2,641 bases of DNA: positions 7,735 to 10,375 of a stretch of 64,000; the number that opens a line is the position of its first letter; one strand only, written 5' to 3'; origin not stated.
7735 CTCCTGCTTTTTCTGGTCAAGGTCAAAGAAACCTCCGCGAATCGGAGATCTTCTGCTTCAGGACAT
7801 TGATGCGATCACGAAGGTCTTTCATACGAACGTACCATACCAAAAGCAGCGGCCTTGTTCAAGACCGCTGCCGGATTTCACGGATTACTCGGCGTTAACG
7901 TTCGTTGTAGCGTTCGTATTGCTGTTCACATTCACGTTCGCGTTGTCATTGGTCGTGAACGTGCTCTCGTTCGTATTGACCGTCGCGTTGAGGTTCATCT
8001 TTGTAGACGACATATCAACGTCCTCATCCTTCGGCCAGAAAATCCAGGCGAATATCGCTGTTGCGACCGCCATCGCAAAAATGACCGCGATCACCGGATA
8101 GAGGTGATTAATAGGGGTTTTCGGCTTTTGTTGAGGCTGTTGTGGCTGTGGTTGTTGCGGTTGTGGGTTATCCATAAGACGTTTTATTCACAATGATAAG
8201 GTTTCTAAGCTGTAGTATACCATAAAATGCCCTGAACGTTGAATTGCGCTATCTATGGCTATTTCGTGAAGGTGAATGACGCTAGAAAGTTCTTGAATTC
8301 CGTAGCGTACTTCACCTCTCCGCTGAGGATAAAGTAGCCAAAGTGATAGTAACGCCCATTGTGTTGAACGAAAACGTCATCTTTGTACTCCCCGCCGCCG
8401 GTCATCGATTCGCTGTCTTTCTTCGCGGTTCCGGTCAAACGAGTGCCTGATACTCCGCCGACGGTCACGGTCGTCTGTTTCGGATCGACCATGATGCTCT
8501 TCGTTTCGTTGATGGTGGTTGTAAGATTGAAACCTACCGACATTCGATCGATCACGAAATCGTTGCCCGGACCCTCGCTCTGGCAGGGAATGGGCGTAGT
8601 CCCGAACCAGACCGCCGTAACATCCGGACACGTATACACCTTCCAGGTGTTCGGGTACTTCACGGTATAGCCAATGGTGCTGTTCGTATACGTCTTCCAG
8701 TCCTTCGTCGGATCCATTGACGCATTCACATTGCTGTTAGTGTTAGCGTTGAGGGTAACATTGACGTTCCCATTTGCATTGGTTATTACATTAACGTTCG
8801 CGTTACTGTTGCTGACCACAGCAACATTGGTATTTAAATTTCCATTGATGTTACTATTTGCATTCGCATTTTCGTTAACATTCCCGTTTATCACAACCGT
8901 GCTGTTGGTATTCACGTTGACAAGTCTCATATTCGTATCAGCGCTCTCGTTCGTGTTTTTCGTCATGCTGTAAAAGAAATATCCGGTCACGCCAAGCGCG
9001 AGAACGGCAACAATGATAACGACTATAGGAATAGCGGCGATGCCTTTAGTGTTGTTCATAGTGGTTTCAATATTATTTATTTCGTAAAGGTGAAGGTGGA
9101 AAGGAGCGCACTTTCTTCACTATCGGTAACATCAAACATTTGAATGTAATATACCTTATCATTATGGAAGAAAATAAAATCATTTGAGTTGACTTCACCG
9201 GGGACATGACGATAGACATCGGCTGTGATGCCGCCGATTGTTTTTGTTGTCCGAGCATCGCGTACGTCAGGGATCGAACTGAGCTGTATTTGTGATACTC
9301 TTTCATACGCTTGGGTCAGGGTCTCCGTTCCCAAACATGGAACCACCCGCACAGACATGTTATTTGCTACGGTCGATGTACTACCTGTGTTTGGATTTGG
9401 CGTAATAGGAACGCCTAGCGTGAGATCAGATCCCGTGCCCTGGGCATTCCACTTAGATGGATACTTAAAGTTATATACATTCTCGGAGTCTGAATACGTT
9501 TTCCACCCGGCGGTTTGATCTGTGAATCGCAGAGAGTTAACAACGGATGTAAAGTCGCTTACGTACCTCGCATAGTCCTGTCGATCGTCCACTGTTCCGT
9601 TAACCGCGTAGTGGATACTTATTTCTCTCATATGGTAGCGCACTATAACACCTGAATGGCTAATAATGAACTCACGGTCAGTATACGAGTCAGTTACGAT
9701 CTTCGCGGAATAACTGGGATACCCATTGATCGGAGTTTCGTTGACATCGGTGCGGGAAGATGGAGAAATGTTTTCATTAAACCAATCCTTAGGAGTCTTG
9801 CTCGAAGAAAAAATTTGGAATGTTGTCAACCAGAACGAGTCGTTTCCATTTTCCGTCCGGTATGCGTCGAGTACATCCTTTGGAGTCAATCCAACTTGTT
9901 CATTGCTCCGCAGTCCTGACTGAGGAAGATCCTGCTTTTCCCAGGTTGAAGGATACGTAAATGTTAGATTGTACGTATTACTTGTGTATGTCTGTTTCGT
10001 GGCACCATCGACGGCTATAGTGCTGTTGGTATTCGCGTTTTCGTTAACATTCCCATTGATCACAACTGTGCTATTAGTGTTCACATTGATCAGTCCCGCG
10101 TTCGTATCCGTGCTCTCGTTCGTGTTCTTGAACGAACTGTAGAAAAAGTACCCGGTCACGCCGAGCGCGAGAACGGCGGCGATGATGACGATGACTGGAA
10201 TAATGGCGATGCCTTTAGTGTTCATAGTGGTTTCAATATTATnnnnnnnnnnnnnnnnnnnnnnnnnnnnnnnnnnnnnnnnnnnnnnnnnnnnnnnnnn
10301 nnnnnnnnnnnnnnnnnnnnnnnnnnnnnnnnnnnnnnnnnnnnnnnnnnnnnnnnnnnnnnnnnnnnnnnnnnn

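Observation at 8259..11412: Tandem triplet of exoprotein paralogs with homogenised ends and divergent middles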

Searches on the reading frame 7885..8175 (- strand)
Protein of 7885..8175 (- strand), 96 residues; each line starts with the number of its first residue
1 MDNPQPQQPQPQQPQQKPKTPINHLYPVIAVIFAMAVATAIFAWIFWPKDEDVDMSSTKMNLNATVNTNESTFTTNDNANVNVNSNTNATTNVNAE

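Call 5: search_protein_families(library=pfam, proteins=[window:7885-8175:-], max_evalue=1)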
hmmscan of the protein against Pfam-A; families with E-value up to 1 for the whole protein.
window:7885-8175:- (96 aa): 1 family
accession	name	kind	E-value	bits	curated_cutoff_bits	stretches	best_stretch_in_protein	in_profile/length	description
PF01002.24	Flavi_NS2B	-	0.22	11.8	23.5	1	27-50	101-124/127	Flavivirus non-structural protein NS2B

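Call 60: find_homologous_proteins(query=window:7885-8175:-, max_evalue=0.001)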
Query window:7885-8175:- (96 aa): 1 proteins with E <= 0.001 among 3 candidates.
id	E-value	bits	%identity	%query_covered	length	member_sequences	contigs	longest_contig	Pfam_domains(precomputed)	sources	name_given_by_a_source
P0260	8.2e-27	111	71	57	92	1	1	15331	-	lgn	-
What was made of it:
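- Tried and rejected: A search with the small protein D returned a single homologue (call 60), which nevertheless led to the informative locus L092.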

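Call 61: find_encoding_contigs(protein=P0260, flank=10000, max_places=3)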
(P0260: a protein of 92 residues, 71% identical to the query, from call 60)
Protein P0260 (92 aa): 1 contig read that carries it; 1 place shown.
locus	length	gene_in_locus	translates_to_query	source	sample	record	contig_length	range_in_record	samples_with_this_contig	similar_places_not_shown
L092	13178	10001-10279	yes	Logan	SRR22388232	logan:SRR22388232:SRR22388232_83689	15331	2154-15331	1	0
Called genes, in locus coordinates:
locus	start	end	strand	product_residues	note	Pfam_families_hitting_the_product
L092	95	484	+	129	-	PF14478:DUF4430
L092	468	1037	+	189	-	PF20221:DUF6580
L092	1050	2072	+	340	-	PF01522:Polysacc_deac_1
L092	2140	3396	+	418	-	PF00089:Trypsin, PF13365:Trypsin_2, PF13180:PDZ_2, PF00595:PDZ (weak), PF17820:PDZ_6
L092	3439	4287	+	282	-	-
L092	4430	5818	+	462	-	PF12229:PG_binding_4, PF03734:YkuD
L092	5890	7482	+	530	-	-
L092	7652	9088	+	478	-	-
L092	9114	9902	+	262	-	-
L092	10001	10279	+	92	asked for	-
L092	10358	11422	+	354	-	-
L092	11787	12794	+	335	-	PF03462:PCRF, PF00472:RF-1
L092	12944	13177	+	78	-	?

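Call 71: search_protein_families(library=pfam, proteins=[L092:10358-11422:+], max_evalue=0.01)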
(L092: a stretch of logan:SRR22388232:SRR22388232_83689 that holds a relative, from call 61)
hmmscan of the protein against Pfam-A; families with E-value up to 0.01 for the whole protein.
L092:10358-11422:+ (354 aa): 2 families
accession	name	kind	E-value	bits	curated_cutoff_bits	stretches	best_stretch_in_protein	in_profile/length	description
PF18933.6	PsbP_2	-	5.9e-06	26.8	27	1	57-116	26-86/184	PsbP-like protein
PF01789.22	PsbP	-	0.00024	21.6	23.5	0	74-98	2-26/155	PsbP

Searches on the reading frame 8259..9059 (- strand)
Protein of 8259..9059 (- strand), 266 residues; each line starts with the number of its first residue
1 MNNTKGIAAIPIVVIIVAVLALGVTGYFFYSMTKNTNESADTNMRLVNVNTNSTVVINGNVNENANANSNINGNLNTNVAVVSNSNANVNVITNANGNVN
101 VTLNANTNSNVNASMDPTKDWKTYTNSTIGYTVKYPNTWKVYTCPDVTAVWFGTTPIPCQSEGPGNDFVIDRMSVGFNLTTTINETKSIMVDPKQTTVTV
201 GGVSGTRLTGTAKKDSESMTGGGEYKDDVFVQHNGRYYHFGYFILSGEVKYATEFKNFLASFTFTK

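Call 5: search_protein_families(library=pfam, proteins=[window:8259-9059:-], max_evalue=1)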
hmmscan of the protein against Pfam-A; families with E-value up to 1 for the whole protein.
window:8259-9059:- (266 aa): 4 families
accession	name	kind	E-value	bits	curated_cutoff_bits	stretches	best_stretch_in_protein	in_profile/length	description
PF18933.6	PsbP_2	-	0.00028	21.4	27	1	88-259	14-179/184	PsbP-like protein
PF14221.11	DUF4330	-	0.013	16.1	27.6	1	12-104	19-116/167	Domain of unknown function (DUF4330)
PF17870.6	Insulin_TMD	-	0.11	13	33.4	1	3-34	10-41/47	Insulin receptor trans-membrane segment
PF14155.11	DUF4307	-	0.66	10.3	27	1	11-66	6-59/111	Domain of unknown function (DUF4307)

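Call 10: find_encoding_contigs(protein=window:8259-9059:-, flank=10000, max_places=10)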
Protein window:8259-9059:- (266 aa): no gene with exactly this product is on record in the collection.

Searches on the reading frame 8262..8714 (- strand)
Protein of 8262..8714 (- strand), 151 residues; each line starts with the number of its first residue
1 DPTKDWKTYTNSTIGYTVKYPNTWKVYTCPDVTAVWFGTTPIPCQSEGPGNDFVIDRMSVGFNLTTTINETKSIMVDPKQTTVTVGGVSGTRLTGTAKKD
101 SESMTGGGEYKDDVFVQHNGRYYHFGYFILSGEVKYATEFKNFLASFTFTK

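Call 52: search_protein_representatives(alignment_id=A4)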
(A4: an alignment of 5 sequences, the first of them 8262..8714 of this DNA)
Query: 5 sequences, 144 profile positions. Proteins with E-value up to 0.001 (for the whole library): 7875; up to 1e-10: 674; up to 1e-30: 6. The best 150 are listed.
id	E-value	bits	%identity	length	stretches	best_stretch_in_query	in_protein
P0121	2.7e-85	300.1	-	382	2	1-144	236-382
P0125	4.3e-42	160.0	-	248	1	1-144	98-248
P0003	1.0e-39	152.3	-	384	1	1-144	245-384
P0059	1.9e-34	135.2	-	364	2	1-144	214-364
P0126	2.0e-34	135.1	-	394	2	2-143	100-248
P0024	5.9e-32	127.1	-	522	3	1-142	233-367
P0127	6.4e-30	120.5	-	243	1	2-142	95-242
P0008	1.1e-29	119.7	-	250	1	3-144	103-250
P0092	9.0e-28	113.5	-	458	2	5-143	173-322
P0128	6.2e-27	110.8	-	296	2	4-144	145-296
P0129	1.1e-26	110.0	-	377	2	1-144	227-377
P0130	7.7e-26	107.3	-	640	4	1-37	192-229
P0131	2.9e-25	105.4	-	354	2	2-143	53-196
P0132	3.5e-25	105.1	-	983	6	7-143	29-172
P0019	3.5e-25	105.1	-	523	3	2-144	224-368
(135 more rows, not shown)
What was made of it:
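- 7,875 representatives at E<=1e-3, with 1-6 matched stretches per protein among the best 150 listed (call 52).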

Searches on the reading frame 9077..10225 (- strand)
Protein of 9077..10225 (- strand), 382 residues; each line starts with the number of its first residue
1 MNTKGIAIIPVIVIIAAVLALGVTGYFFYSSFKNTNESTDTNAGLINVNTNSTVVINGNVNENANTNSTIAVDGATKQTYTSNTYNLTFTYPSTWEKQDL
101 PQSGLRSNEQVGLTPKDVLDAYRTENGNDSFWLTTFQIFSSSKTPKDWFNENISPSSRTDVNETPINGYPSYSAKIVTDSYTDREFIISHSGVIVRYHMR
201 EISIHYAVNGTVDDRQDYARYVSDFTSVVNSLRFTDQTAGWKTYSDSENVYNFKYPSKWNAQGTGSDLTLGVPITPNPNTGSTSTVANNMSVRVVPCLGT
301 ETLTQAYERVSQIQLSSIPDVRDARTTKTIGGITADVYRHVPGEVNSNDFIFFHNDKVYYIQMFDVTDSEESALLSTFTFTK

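Call 5: search_protein_families(library=pfam, proteins=[window:9077-10225:-], max_evalue=1)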
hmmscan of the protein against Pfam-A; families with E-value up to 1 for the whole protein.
window:9077-10225:- (382 aa): 2 families
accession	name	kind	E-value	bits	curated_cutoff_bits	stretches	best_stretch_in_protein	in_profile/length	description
PF01789.22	PsbP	-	1.9e-07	31.7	23.5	1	240-304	2-58/155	PsbP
PF18933.6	PsbP_2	-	0.012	16.1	27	1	212-264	15-67/184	PsbP-like protein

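Call 9: find_encoding_contigs(protein=window:9077-10225:-, flank=10000, max_places=10)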
Protein window:9077-10225:- (382 aa): no gene with exactly this product is on record in the collection.

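Call 33: find_homologous_proteins(query=window:9077-10225:-, max_evalue=0.001)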
Query window:9077-10225:- (382 aa): 7 proteins with E <= 0.001 among 5924 candidates.
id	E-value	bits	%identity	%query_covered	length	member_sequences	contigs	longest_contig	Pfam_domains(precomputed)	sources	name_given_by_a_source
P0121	7.9e-250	846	100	100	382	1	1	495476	PF01789.23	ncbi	ncbi:MAG: hypothetical protein V1907_03160 [Candidatus Kerfeldbacteria bacterium]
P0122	4.6e-63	232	38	97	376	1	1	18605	PF18933.7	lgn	-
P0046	6.5e-23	100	83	18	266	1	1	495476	-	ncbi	ncbi:MAG: hypothetical protein V1907_03155 [Candidatus Kerfeldbacteria bacterium]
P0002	1.0e-19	89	36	68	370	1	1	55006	PF18933.7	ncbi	-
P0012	1.1e-19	89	25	100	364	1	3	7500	-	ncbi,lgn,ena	-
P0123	2.1e-4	39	22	50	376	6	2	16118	PF01789.23,PF18933.7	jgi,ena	-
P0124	2.8e-4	38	23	88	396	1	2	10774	-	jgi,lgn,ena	jgi:hypothetical protein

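Call 34: find_encoding_contigs(protein=P0122, flank=10000, max_places=3)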
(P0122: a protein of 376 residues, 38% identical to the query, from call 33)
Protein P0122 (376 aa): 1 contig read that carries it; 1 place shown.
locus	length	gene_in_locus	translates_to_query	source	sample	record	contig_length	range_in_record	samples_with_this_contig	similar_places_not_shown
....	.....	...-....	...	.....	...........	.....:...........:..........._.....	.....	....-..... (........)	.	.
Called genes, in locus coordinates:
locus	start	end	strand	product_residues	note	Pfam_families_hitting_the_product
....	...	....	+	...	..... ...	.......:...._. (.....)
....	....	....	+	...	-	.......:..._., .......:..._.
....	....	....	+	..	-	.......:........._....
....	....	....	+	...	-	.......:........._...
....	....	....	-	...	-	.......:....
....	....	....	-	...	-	-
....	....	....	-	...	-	-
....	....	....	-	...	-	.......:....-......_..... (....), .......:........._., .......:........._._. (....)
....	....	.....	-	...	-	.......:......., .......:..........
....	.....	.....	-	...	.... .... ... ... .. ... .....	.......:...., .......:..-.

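Call 73: predict_structure(alignment_id=A5)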
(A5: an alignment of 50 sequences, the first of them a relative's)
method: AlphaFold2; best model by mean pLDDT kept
length: 382 residues; sequences in the alignment: 50
mean_pLDDT: 78.2   pTM: 0.65
mean pLDDT of the five models: 78.2, 78.2, 77.3, 76.7, 76.5
residues with pLDDT >= 90: 121; 70-90: 156; 50-70: 65; < 50: 40
segments of 3 or more residues with pLDDT < 50: 1-3, 36-53, 56-73
pLDDT, mean of each block of 10 residues (from residue 1): 58 92 88 53 41 46 40 74 92 95 79 93 88 92 92 83 93 90 92 92 58 68 94 88 90 90 66 74 58 79 83 62 73 85 74 86 85 90 85
secondary structure, 60 per line:
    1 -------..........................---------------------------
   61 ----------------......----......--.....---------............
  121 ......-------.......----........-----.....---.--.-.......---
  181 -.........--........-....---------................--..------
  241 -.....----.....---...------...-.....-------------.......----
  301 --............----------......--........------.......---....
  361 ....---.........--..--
elements in order: H8-33 E77-82 E87-92 E95-99 E109-115 H116-126 E134-140 H145-152 E158-162 E171-177 E182-190 E193-200 H202-205 H215-230 E242-246 E251-255 E259-261 E272-276 E290-296 H303-314 E325-330 E333-340 E347-353 E357-364 H368-376
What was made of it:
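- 9521..10027 (-): B domain 1 (PsbP-like, degenerate start motif). Model pLDDT about 90 (call 73).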

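Call 75: fold_search(model_id=the predicted structure, library=pdb)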
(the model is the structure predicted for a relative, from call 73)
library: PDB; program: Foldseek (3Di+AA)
matches with E <= 10: 1459; with E <= 0.001: 21
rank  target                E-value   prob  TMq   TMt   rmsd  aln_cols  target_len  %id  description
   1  9grx_0                4.7e-07  1.00  0.28  0.58   4.5       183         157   10  NDH-PSI-LHCI supercomplex from S. oleracea (released 2025-02-12)
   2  2lnj_MODEL_1_A        1.5e-06  1.00  0.27  0.56   6.1       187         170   14  Solution Structure of Cyanobacterial PsbP (CyanoP) from Synechocystis sp. PCC 6803 (released 2012-06-06)
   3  9gnw_P                4.6e-06  1.00  0.26  0.49   6.2       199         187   10  Universal PSII assembly intermediate (released 2025-09-17)
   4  2vu4                  7.1e-06  1.00  0.28  0.61   4.3       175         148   10  Structure of PsbP protein from Spinacia oleracea at 1.98 A resolution (released 2009-07-21)
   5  4rth_A                1.8e-05  1.00  0.26  0.52   5.1       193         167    9  The crystal structure of PsbP from Zea mays (released 2015-03-11)
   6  4rth_B                1.8e-05  1.00  0.26  0.51   5.6       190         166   10  The crystal structure of PsbP from Zea mays (released 2015-03-11)
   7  2xb3                  2.9e-05  1.00  0.27  0.57   4.6       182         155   11  The Structure of Cyanobacterial PsbP (released 2010-08-25)
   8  9i4t_P                4.0e-05  1.00  0.26  0.51   5.6       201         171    7  Photosystem II from Arabidopsis thaliana (released 2026-03-25)
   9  8z9d_P                4.2e-05  1.00  0.26  0.48   6.5       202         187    8  cryo-EM structure of PSII-LHCII megacomplex from spinach (released 2024-11-13)
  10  4rti                  5.3e-05  1.00  0.27  0.51   5.1       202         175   10  The crystal structure of PsbP from Spinacia oleracea (released 2015-03-11)
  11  1v2b_B                6.9e-05  1.00  0.26  0.57   4.7       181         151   10  Crystal Structure of PsbP Protein in the Oxygen-Evolving Complex of Photosystem II from Higher Plants (released 2004-05-18)
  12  3lyd_A                7.3e-05  1.00  0.23  0.49   5.4       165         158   13  Crystal structure of Putative uncharacterized protein from Jonesia denitrificans (released 2010-03-09)
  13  1v2b_A                8.2e-05  1.00  0.26  0.56   5.0       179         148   11  Crystal Structure of PsbP Protein in the Oxygen-Evolving Complex of Photosystem II from Higher Plants (released 2004-05-18)
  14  4pws                  9.2e-05  1.00  0.25  0.47   9.2       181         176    9  Crystal structure of secreted proline rich antigen MTC28 (Rv0040c) at 2.15 A with bound chloride from Mycobacterium tube (released 2015-03-25)
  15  3jcu_P                1.0e-04  1.00  0.27  0.54   5.1       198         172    8  Cryo-EM structure of spinach PSII-LHCII supercomplex at 3.2 Angstrom resolution (released 2016-05-25)
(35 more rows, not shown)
